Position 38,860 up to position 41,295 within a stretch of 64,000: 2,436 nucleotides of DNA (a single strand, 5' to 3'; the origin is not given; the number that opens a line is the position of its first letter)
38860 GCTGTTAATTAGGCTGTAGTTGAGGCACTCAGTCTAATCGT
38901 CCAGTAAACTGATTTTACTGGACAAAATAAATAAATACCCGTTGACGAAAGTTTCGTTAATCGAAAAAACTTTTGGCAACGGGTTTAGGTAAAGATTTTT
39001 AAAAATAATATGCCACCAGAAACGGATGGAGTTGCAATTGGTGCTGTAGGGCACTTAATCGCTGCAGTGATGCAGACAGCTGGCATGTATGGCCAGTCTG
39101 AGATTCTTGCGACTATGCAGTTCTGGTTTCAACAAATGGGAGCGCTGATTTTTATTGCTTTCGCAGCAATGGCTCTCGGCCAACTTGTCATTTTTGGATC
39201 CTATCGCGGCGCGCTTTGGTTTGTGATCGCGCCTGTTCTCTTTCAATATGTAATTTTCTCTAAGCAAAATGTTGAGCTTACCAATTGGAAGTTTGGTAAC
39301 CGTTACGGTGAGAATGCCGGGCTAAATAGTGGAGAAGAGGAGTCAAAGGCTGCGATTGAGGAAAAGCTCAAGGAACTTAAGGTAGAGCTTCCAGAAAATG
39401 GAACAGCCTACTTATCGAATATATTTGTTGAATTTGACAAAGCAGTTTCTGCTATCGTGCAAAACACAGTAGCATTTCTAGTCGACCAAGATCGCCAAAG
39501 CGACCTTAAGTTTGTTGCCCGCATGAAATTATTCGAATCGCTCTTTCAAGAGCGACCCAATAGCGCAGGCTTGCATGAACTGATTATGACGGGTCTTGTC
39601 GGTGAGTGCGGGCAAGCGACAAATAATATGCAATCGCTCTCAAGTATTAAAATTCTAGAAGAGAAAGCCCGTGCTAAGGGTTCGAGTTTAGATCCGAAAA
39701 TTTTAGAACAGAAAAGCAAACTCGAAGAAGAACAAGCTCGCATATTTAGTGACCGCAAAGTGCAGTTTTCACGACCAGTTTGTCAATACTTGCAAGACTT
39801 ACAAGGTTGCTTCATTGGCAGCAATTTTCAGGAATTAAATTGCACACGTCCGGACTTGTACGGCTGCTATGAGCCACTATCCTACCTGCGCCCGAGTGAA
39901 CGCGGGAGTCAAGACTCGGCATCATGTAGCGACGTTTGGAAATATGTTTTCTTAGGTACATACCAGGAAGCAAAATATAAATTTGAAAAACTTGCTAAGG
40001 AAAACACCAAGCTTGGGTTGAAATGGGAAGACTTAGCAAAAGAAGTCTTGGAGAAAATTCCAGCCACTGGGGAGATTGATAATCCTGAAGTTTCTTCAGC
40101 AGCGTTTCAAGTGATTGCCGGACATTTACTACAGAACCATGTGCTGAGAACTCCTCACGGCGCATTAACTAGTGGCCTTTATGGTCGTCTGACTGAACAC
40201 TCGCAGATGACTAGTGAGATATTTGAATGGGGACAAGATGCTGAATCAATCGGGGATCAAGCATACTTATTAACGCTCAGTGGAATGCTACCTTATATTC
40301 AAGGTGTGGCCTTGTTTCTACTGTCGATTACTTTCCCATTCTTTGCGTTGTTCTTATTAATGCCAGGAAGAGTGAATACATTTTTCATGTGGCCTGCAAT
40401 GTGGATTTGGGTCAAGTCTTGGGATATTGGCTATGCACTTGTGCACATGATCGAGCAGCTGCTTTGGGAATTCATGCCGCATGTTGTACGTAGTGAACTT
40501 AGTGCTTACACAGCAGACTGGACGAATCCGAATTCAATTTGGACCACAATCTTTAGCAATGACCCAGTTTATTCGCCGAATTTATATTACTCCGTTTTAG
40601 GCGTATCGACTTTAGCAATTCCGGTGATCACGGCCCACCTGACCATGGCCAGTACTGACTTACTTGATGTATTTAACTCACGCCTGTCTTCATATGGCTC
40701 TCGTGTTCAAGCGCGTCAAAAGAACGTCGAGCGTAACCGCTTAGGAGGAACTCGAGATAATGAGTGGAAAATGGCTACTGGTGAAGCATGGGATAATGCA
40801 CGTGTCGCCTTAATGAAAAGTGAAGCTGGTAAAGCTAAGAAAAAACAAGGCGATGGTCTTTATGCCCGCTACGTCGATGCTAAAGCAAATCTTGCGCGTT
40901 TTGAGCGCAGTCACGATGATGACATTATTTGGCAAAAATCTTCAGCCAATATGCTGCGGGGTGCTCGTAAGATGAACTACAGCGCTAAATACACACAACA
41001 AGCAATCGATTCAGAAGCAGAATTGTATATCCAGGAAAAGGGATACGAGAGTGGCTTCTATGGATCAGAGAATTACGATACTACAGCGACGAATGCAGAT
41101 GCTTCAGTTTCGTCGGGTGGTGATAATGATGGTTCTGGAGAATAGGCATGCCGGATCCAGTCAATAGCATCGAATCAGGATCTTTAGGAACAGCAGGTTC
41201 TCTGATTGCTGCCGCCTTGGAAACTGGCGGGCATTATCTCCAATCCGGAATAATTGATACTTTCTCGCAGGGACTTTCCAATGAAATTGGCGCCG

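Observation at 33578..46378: Five tandem paralogous large polytopic membrane proteins (711-932 aa) with a shared architecture and diversified C-terminal domains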

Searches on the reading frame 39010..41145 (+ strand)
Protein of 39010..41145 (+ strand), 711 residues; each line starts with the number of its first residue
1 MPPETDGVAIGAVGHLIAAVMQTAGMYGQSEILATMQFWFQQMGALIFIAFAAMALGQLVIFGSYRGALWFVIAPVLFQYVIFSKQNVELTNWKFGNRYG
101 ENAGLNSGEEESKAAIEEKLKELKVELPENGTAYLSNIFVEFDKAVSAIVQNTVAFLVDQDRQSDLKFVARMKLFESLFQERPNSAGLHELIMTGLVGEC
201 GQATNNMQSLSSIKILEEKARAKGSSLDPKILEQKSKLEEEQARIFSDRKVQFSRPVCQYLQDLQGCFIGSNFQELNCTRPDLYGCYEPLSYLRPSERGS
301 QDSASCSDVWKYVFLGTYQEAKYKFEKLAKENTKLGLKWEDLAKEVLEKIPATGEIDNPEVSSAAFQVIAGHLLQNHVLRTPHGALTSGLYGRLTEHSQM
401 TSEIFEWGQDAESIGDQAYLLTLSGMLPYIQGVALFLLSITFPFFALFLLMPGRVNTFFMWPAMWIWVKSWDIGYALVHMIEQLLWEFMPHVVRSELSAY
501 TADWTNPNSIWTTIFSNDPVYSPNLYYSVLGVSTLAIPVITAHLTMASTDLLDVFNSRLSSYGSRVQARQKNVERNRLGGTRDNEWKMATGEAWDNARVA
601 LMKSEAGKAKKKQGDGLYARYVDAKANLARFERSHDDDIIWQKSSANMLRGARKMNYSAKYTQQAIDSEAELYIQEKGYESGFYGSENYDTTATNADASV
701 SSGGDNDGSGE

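Call 4: search_protein_families(library=pfam, proteins=[window:39010-41145:+], max_evalue=1)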
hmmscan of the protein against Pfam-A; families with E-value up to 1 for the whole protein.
window:39010-41145:+ (711 aa): 1 family
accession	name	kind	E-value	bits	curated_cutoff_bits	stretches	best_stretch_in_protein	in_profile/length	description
PF07916.16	TraG_N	-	3.7e-06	26.6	36.1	1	424-560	325-455/462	TraG-like protein, N-terminal region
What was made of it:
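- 39010..41145 (+): Paralog p3 (711 aa), the shortest; the one modelled. TraG_N E 4e-6 (call 4).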

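Call 11: search_protein_families(library=ncbifam, proteins=[window:39010-41145:+], max_evalue=1)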
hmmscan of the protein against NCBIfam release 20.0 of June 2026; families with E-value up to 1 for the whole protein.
window:39010-41145:+ (711 aa): 0 families

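Call 43: predict_structure(alignment_id=A3)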
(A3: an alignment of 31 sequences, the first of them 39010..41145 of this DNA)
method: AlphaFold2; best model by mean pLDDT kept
length: 711 residues; sequences in the alignment: 31
mean_pLDDT: 71.2   pTM: 0.67
mean pLDDT of the five models: 71.2, 68.4, 67.1, 66.1, 64.1
residues with pLDDT >= 90: 129; 70-90: 316; 50-70: 107; < 50: 159
segments of 3 or more residues with pLDDT < 50: 1-6, 269-289, 382-400, 495-499, 607-711
pLDDT, mean of each block of 10 residues (from residue 1): 49 82 94 92 91 87 86 91 91 71 63 86 80 87 93 82 72 80 82 83 86 85 88 92 88 79 63 40 45 53 81 89 85 71 79 65 82 80 43 41 61 75 85 95 94 89 94 90 82 50 79 70 78 89 81 81 82 75 62 64 53 38 36 33 38 39 40 39 28 31 33 37
secondary structure, 60 per line:
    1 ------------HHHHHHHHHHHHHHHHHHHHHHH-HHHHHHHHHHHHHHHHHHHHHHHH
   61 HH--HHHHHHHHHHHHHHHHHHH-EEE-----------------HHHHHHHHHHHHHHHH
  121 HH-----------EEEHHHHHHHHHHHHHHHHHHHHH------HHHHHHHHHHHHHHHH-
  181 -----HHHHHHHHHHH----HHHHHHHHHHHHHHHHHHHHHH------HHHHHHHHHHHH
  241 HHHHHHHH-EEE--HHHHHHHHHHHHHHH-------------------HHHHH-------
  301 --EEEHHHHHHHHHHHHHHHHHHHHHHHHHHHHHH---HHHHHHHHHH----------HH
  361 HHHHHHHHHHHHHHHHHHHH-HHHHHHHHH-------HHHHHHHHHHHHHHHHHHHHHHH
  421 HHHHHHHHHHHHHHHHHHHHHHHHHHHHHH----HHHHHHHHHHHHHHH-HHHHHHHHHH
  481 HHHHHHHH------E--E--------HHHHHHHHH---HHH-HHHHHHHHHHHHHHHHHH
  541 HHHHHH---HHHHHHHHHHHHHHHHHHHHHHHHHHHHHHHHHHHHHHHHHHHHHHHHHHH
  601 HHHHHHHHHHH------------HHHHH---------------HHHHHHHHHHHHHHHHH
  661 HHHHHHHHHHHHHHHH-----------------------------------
elements in order (helices of 4 or more, strands of 3 or more residues): H13-35 H37-62 H65-83 E85-87 H105-122 E134-136 H137-157 H164-179 H186-196 H201-222 H229-248 E250-252 H255-269 H289-293 E303-305 H306-335 H339-348 H359-380 H382-390 H398-450 H455-469 H471-488 H507-515 H523-546 H550-611 H624-628 H644-676
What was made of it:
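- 39010..41145 (+): The AF2 model has pLDDT 71 and pTM 0.67 and is all-helical (call 43).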

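Call 45: fold_search(model_id=the predicted structure, library=pdb)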
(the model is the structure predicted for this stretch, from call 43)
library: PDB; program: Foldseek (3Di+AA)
matches with E <= 10: 165; with E <= 0.001: 0
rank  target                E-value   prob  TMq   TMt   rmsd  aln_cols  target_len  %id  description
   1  7uw5_A                2.6e-01  0.08  0.07  0.07  32.4       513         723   13  EcMscK G924S mutant in a closed conformation (released 2022-11-23)
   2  7n6g_3W               2.8e-01  0.12  0.08  0.13  49.9       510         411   11  C1 of central pair (released 2022-05-18)
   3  7n6g_3R               4.2e-01  0.14  0.09  0.16  52.0       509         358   11  C1 of central pair (released 2022-05-18)
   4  9nu5_A                6.1e-01  0.09  0.11  0.14  28.4       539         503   10  Structure of MurJ in complex with single gene lysis protein from phage PP7 (released 2026-02-11)
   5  7n6g_3O               8.1e-01  0.09  0.07  0.13  45.5       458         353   10  C1 of central pair (released 2022-05-18)
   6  8ex4                  9.5e-01  0.05  0.08  0.12  29.3       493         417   10  Human S1P transporter Spns2 in an inward-facing open conformation (state 1) (released 2023-05-31)
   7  7n6g_3P               1.0e+00  0.10  0.09  0.16  48.5       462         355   10  C1 of central pair (released 2022-05-18)
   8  7n6g_3V               1.1e+00  0.07  0.09  0.14  48.5       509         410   12  C1 of central pair (released 2022-05-18)
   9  6v2j                  1.2e+00  0.04  0.08  0.11  26.3       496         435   13  Crystal structure of ClC-ec1 triple mutant (E113Q, E148Q, E203Q) (released 2020-05-20)
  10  8qah_A                1.3e+00  0.05  0.08  0.11  29.4       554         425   11  X-ray crystal structure of a de novo designed single-chain parallel coiled-coil alpha-helical barrel with 8 inner heli (released 2024-07-03)
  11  5y9d_B                1.5e+00  0.03  0.08  0.08  35.0       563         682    9  Crystal structure of acyl-coA oxidase1 from Yarrowia lipolytica (released 2018-01-03)
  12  6bqv_A                1.5e+00  0.02  0.06  0.06  38.8       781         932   10  Human TRPM4 ion channel in lipid nanodiscs in a calcium-bound state (released 2017-12-20)
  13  6h2f_A                1.5e+00  0.06  0.09  0.16  37.1       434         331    9  Structure of the pre-pore AhlB of the tripartite alpha-pore forming toxin, AHL, from Aeromonas hydrophila. (released 2019-07-10)
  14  8rt9_F                1.6e+00  0.13  0.10  0.22  28.5       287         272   15  Stalk complex full-length structure (TrwJ/VirB5-TrwI/VirB6) from the fully-assembled R388 type IV secretion system det (released 2024-06-19)
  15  7p7l_L                1.7e+00  0.05  0.11  0.12  33.0       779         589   10  Complex I from E. coli, DDM/LMNG-purified, with NADH and FMN, Open state (released 2022-09-21)
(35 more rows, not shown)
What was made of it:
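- On VirB6/TrbL (Pfam PF04610): Foldseek gives TrwI E 1.6, probability 0.13 (call 45).
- Foldseek's top, non-significant PDB hits include MscK, MurJ, MFS and ClC transporters (call 45).
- Tried and rejected: Nothing significant (call 45).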

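Call 65: search_protein_representatives(alignment_id=A3)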
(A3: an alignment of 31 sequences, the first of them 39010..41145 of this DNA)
Query: 31 sequences, 768 profile positions. Proteins with E-value up to 0.001 (for the whole library): 814; up to 1e-10: 772; up to 1e-30: 683. The best 150 are listed.
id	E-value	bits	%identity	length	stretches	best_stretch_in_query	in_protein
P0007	6.7e-231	785.6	-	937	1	7-755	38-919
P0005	2.0e-225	767.6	-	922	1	7-753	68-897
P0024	7.1e-223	759.1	-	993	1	6-753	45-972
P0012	1.5e-215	734.9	-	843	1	7-764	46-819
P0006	4.7e-212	723.3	-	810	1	5-765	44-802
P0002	1.4e-209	715.2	-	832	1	5-763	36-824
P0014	5.7e-203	693.3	-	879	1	6-765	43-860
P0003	1.1e-202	692.4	-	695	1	12-585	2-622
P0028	6.3e-200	683.2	-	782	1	12-755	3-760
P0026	1.2e-196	672.3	-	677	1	8-646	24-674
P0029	2.3e-195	668.1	-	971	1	12-752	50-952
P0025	3.5e-194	664.2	-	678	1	6-642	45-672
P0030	2.1e-193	661.6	-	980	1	9-752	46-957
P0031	1.2e-191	655.9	-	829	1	11-753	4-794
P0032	1.7e-191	655.4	-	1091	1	8-749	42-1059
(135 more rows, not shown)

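Call 92: search_solved_structures(query=A3, max_evalue=10)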
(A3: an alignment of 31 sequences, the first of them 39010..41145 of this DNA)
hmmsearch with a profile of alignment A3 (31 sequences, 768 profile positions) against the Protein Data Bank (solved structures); distinct sequences matched with E-value up to 10: 16.
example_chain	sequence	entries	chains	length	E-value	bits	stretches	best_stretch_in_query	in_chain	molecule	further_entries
7dxk_A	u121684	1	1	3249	2.5e-08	36.4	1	549-660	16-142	Huntingtin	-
6yej_A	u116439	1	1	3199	1e-05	27.7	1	566-642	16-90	Huntingtin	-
9ijj_A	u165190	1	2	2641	0.089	14.7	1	568-660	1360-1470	Cilia and flagella associated protein 46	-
8ga8_L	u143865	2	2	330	1.1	11.1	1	565-679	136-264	Transcriptional regulatory protein PHO23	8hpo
7dtd_A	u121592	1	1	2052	1.3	10.9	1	560-660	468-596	Sodium channel protein type 1 subunit alpha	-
6w2s_2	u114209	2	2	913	1.6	10.6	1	538-679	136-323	Eukaryotic translation initiation factor 3 subunit C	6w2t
6yam_v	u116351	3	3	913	1.7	10.5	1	538-679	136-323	Eukaryotic translation initiation factor 3 subunit C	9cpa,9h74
6j8e_A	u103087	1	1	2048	1.8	10.4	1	560-660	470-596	Sodium channel protein type 2 subunit alpha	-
5a5t_C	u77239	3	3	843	1.8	10.4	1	538-679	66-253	EUKARYOTIC TRANSLATION INITIATION FACTOR 3 SUBUNIT C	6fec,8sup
8iqf_A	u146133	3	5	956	3.1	9.6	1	551-656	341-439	Chromatin assembly factor 1 subunit A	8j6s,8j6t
8iqg_A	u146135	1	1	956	3.1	9.6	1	551-656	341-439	Chromatin assembly factor 1 subunit A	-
3ehk_A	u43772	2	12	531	4.1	9.2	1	565-760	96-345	Prunin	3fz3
7bqr_A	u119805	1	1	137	4.6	9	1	283-408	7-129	Mussoc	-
8pmp_D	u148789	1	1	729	5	8.9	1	565-657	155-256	Serrate RNA effector molecule homolog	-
9glc_BC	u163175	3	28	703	6.1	8.6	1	553-673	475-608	Splicing factor proline/glutamine rich (polypyrimidine tract binding protein associated)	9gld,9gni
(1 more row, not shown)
